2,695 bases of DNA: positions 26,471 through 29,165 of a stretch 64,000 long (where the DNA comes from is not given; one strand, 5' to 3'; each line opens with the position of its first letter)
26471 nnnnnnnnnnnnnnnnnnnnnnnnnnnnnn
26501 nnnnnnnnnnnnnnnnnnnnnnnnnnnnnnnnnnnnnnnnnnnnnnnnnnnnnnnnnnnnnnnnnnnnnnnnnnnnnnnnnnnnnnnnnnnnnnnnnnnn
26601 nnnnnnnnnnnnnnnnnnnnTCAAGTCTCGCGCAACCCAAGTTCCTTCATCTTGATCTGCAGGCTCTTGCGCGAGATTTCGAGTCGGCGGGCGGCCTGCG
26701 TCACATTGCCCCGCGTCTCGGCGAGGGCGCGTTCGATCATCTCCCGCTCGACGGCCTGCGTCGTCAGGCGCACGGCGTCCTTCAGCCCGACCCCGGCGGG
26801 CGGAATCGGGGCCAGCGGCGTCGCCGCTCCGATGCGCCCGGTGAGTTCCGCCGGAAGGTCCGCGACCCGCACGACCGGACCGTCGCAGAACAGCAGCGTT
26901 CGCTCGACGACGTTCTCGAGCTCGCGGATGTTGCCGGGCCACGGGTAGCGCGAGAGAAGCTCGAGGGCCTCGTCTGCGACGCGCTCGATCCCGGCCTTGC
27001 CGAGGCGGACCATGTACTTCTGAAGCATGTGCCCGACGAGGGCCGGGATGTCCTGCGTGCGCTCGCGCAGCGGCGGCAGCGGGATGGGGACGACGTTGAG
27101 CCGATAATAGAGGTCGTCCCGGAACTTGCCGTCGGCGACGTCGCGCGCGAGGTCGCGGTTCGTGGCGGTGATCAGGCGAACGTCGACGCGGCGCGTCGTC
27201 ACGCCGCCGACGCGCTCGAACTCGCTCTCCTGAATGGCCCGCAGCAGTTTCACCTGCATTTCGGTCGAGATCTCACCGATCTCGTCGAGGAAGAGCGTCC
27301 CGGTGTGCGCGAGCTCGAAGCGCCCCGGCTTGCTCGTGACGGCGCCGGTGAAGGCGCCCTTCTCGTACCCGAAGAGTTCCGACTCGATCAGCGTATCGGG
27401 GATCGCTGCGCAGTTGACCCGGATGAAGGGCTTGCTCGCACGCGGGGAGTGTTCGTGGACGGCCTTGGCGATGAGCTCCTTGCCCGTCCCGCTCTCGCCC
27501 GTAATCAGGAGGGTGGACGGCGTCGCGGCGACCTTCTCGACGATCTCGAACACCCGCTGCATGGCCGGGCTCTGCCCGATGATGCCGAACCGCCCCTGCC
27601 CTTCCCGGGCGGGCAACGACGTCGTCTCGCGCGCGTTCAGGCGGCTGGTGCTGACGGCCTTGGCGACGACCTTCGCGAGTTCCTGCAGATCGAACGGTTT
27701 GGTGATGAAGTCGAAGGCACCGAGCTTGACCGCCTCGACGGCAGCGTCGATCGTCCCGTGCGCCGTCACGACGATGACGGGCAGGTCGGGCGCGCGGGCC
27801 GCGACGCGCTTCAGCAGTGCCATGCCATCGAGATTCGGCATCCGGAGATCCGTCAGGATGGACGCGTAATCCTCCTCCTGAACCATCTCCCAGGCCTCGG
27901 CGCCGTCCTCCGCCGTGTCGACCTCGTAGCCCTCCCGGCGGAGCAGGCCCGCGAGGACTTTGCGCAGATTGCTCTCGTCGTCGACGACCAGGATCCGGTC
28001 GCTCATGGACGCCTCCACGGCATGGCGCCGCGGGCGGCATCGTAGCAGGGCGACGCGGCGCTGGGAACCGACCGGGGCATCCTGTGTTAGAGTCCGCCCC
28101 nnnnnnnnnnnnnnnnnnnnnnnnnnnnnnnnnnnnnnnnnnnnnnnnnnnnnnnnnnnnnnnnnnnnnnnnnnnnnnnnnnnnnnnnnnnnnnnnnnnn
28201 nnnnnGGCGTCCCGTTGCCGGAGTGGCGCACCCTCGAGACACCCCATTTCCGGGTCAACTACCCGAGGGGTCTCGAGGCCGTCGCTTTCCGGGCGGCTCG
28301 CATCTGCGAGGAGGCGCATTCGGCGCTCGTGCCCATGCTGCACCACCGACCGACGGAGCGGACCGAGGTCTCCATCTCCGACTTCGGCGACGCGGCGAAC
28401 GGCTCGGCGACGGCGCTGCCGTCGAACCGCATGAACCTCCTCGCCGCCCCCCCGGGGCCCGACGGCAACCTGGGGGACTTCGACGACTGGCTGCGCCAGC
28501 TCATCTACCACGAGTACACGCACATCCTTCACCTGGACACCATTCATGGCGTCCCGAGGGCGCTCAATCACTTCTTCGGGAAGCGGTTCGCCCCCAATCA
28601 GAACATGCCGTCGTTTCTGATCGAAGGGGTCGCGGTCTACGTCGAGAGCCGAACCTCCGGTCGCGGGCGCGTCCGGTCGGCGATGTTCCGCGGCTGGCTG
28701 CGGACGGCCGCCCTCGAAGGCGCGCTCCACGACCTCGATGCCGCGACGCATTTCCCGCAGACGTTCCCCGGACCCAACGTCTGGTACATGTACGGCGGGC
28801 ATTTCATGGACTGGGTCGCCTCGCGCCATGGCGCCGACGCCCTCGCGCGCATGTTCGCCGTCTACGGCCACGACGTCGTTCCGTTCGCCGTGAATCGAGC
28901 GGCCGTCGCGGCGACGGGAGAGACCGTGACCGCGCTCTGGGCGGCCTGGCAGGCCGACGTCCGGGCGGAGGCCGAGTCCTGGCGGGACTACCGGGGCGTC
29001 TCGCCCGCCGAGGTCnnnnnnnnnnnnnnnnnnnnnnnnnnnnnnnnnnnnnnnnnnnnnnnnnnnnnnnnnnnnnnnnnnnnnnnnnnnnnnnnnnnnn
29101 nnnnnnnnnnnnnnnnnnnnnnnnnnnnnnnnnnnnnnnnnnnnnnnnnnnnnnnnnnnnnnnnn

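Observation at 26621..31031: sigma54 enhancer-binding regulator divergently paired with a tripartite OM protein (HExxH module plus TolB-like propeller plus C-terminal barrel)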

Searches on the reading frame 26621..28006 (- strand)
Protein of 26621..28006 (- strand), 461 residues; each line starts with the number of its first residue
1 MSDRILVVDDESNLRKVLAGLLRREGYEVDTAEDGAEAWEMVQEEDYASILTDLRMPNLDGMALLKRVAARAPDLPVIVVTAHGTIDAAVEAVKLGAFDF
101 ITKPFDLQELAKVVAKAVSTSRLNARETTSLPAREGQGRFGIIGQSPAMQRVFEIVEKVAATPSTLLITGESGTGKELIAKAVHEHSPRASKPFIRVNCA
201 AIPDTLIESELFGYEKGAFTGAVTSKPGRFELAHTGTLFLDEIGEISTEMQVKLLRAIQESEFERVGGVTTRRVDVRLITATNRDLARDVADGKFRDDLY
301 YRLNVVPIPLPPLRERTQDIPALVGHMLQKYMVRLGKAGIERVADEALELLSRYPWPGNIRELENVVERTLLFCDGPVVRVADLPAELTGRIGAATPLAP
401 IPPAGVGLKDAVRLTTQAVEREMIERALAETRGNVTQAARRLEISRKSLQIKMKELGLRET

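Call 3: search_protein_families(library=pfam, proteins=[window:26621-28006:-], max_evalue=0.1)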
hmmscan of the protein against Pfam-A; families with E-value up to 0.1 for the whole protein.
window:26621-28006:- (461 aa): 20 families
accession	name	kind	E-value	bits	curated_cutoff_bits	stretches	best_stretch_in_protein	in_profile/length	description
PF00158.32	Sigma54_activat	-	1.2e-73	246.7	20.2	1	142-308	1-167/168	Sigma-54 interaction domain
PF00072.30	Response_reg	-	1.7e-34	118.7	30.2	1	5-114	1-110/111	Response regulator receiver domain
PF25601.1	AAA_lid_14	-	1.6e-25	89.2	27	1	314-390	1-76/87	AAA+ ATPase lid domain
PF14532.12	Sigma54_activ_2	-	1.5e-21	77.5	25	1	143-313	1-138/138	Sigma-54 interaction domain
PF02954.25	HTH_8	-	1.2e-12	47.8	22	1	419-456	5-42/42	Bacterial regulatory protein, Fis family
PF01078.27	Mg_chelatase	-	5.2e-08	33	20.3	1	221-283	93-157/207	Magnesium chelatase, subunit ChlI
PF07728.20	AAA_5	-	3.3e-05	24.3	22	1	166-285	2-124/139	AAA domain (dynein-related subfamily)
PF00004.35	AAA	-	3.9e-05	24.5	21.2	1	166-284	1-110/131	ATPase family associated with various cellular activities (AAA)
PF13191.12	AAA_16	-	0.00059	20.8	32.6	1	144-202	4-63/167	AAA ATPase domain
PF07724.20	AAA_2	-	0.0007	20.1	27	1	165-285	5-126/166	AAA domain (Cdc48 subfamily)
PF13245.12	AAA_19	-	0.0018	18.9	25.1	1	158-261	6-117/134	AAA domain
PF13401.12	AAA_22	-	0.011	16.5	27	1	163-201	5-43/130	AAA domain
PF25201.1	nSTAND6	-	0.012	16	27.7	1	154-201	10-56/148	Novel STAND NTPase 6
PF13604.12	AAA_30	-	0.029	14.5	27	0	155-261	9-115/191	AAA domain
PF13556.12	HTH_30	-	0.038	14.2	27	0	426-450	6-30/59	PucR C-terminal helix-turn-helix domain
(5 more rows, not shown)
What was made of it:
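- Checked: The activator is at 26621-28006 (-), 461 aa. It has Response_reg, Sigma54_activat (E 1e-73), AAA_lid_14 and HTH_8 domains (call 3).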

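Call 5: search_protein_families(library=ncbifam, proteins=[window:26621-28006:-], max_evalue=0.1)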
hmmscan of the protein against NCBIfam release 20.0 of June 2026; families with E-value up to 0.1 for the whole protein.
window:26621-28006:- (461 aa): 132 families (the best 25 are shown)
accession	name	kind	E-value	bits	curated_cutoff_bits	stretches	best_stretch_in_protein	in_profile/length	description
TIGR01818.1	ntrC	equivalog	2.9e-145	484.6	558.6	1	5-456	1-463/463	nitrogen regulation protein NR(I)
NF008469.0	PRK11361.1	equivalog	2.3e-144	481.6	714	1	3-458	5-456/461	acetoacetate metabolism transcriptional regulator AtoC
NF007689.0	PRK10365.1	equivalog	1.8e-129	432.4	760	1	5-453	8-439/441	sigma-54-dependent response regulator transcription factor ZraR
TIGR02915.1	PEP_resp_reg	equivalog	1.3e-123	413.1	502.6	1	5-458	1-444/445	PEP-CTERM-box response regulator transcription factor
NF008176.1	PRK10923.1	equivalog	2.2e-123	412.3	620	1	4-458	5-468/469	nitrogen regulation protein NR(I)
NF041946.1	LuxO_transreg_Vib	equivalog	4.6e-120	401.5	800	1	10-454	4-458/463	quorum-sensing sigma-54 dependent transcriptional regulator LuxO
NF051870.1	NAssimRespRegNtrX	equivalog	4.1e-118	395.1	600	1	4-458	3-452/452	nitrogen assimilation response regulator NtrX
TIGR01817.1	nifA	equivalog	6.3e-117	391.5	528.85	1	120-383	176-437/534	nif-specific transcriptional activator NifA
NF011695.0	PRK15115.1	equivalog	1.4e-111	373.4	763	1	3-441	7-421/445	two-component system response regulator GlrR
NF003451.0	PRK05022.1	equivalog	1.4e-106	357.3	476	1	107-459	148-511/512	nitric oxide reductase transcriptional regulator NorR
NF049963.1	RespRegFlgRCampy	domain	1.7e-104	350.1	750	1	5-384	3-377/429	fla regulon two-component system response regulator FlgR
NF038308.1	RNA_repair_RtcR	equivalog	1.3e-103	347.7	650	1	4-450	30-505/530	RNA repair transcriptional activator RtcR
NF041552.1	TF_PrdR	equivalog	3.8e-103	345.8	795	1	141-455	268-575/577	sigma-54 dependent transcriptional regulator PrdR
NF050807.1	TransRegFlbDCaul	equivalog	4.8e-100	335.6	750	1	25-455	23-437/454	sigma-54-dependent transcriptional regulator FlbD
NF011958.0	PRK15429.1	equivalog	7.7e-95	318.9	830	1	140-459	378-687/692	formate hydrogenlyase transcriptional activator FlhA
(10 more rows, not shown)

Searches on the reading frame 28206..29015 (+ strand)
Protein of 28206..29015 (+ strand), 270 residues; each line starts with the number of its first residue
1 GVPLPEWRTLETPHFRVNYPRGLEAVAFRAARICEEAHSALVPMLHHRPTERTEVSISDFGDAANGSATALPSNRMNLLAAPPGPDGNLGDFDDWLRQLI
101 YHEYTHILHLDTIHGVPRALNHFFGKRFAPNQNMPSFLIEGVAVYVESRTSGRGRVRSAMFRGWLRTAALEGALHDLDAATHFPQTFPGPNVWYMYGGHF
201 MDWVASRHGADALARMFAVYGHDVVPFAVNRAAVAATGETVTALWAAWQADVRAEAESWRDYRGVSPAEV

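Call 33: search_protein_families(library=pfam, alignment_id=A2, max_evalue=10)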
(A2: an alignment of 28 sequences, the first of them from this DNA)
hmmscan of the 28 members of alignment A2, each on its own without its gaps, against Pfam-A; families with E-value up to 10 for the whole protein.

A. member 1, seq(270 aa): 2 families
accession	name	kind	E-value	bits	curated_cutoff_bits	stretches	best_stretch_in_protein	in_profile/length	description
PF04450.18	BSP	-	0.0096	16.2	23.8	1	95-152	101-140/207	Peptidase of plants and bacteria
PF13485.12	Peptidase_MA_2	-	0.17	12.1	32.4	1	128-252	84-199/201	Peptidase MA superfamily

B. families by the number of members that match (of 28 scanned): 11 families
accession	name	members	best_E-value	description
PF13485.12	Peptidase_MA_2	9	0.0001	Peptidase MA superfamily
PF04450.18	BSP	9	0.0036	Peptidase of plants and bacteria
PF01752.23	Peptidase_M9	5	0.0019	Collagenase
PF05299.18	Peptidase_M61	4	0.013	M61 glycyl aminopeptidase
PF07607.17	DUF1570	3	0.022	Protein of unknown function (DUF1570)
PF19981.4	DUF6417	1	0.076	Family of unknown function (DUF6417)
PF20278.3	CTD2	1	0.087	C-terminal domain 2 of the ABC-three component (ABC-3C) systems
PF22013.1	PG_1098_Fer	1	0.095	PG_1098 ferredoxin-like domain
PF23720.1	DUF7161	1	0.11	Family of unknown function (DUF7161)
PF24030.1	DUF7341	1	0.11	Domain of unknown function (DUF7341)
PF01435.24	Peptidase_M48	1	0.12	Peptidase family M48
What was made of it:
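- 28206..29000 (+): Gluzincin (MA-clan) metallopeptidase domain, aa 36-300. Pfam hits are MA-clan only and sub-threshold (call 33).
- Closest known: Gluzincin metallopeptidases: M30 lugdulysin, M1 aminopeptidases. Different: No Pfam peptidase family reaches its threshold (call 33).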

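Call 34: search_solved_structures(query=A2, max_evalue=10, show_alignments=3)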
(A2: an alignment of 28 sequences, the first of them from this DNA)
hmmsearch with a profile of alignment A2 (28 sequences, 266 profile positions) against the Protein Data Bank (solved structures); distinct sequences matched with E-value up to 10: 5.
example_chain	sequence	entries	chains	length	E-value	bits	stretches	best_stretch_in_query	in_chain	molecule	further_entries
2qtr_A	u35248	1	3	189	0.89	12.2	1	161-222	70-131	Probable nicotinate-nucleotide adenylyltransferase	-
3hfj_A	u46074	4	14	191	0.91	12.1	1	161-222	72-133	Nicotinate (Nicotinamide) nucleotide adenylyltransferase | nicotinate-nucleotide adenylyltransferase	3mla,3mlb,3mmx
2qtm_A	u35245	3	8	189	0.92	12.1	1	161-222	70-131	Nicotinate (Nicotinamide) nucleotide adenylyltransferase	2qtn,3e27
6g2j_C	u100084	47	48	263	1.1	11.9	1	159-202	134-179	NADH dehydrogenase [ubiquinone] iron-sulfur protein 3, mitochondrial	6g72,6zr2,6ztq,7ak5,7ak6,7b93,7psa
1kam_A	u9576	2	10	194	1.6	11.4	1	160-224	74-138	NICOTINATE-NUCLEOTIDE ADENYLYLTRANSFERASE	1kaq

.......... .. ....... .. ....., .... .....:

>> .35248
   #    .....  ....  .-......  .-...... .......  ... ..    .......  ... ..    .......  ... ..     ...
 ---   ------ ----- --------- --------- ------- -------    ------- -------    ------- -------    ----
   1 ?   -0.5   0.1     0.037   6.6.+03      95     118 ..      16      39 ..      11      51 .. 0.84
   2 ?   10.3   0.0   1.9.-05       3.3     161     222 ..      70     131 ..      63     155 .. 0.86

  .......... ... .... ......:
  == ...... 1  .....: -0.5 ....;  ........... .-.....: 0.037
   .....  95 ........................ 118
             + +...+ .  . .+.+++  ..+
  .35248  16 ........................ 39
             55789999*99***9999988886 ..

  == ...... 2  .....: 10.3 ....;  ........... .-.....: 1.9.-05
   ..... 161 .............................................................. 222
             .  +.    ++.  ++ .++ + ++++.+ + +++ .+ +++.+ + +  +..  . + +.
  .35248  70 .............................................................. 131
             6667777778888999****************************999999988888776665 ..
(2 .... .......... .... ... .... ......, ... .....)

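Call 37: predict_structure(alignment_id=A2)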
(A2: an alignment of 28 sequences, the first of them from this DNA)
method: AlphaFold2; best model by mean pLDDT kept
length: 270 residues; sequences in the alignment: 28
mean_pLDDT: 87.7   pTM: 0.86
mean pLDDT of the five models: 87.7, 87.1, 86.7, 85.6, 84.5
residues with pLDDT >= 90: 150; 70-90: 103; 50-70: 17; < 50: 0
segments of 3 or more residues with pLDDT < 50: none
pLDDT, mean of each block of 10 residues (from residue 1): 83 97 93 97 91 88 67 84 73 83 91 82 78 87 91 84 94 94 89 95 96 89 75 94 97 96 83
secondary structure, 60 per line:
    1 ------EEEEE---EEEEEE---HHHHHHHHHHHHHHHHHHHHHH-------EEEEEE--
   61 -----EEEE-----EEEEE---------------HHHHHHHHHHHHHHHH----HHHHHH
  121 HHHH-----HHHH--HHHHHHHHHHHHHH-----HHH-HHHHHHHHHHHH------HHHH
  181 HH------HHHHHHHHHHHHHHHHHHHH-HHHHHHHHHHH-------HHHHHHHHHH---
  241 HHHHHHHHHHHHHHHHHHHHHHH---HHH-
elements in order: E7-11 E15-20 H24-45 E53-58 E66-69 E75-79 H95-110 H115-124 H130-133 H136-149 H159-170 H177-182 H189-208 H210-220 H228-237 H241-263

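Call 85: search_protein_representatives(alignment_id=A2)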
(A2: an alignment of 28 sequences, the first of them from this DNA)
Query: 28 sequences, 266 profile positions. Proteins with E-value up to 0.001 (for the whole library): 8722; up to 1e-10: 6184; up to 1e-30: 2521. The best 150 are listed.
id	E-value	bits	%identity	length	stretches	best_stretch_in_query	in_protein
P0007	1.1e-118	411.9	-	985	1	2-264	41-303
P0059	1.7e-115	401.4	-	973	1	2-265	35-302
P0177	7.6e-114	396.0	-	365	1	2-263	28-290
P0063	2.3e-110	384.6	-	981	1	2-265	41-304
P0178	3.0e-110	384.2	-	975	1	2-265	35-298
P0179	3.8e-110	383.9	-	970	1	2-265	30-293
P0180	1.3e-109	382.2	-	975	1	2-265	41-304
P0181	3.4e-109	380.8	-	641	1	3-264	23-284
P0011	4.6e-109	380.4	-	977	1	4-263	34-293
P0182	2.9e-108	377.7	-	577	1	2-264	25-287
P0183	1.9e-107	375.0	-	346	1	2-265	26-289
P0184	5.6e-107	373.5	-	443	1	2-265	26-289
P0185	6.5e-107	373.3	-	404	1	2-265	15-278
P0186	2.5e-106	371.4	-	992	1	2-264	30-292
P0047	5.6e-106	370.2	-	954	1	2-264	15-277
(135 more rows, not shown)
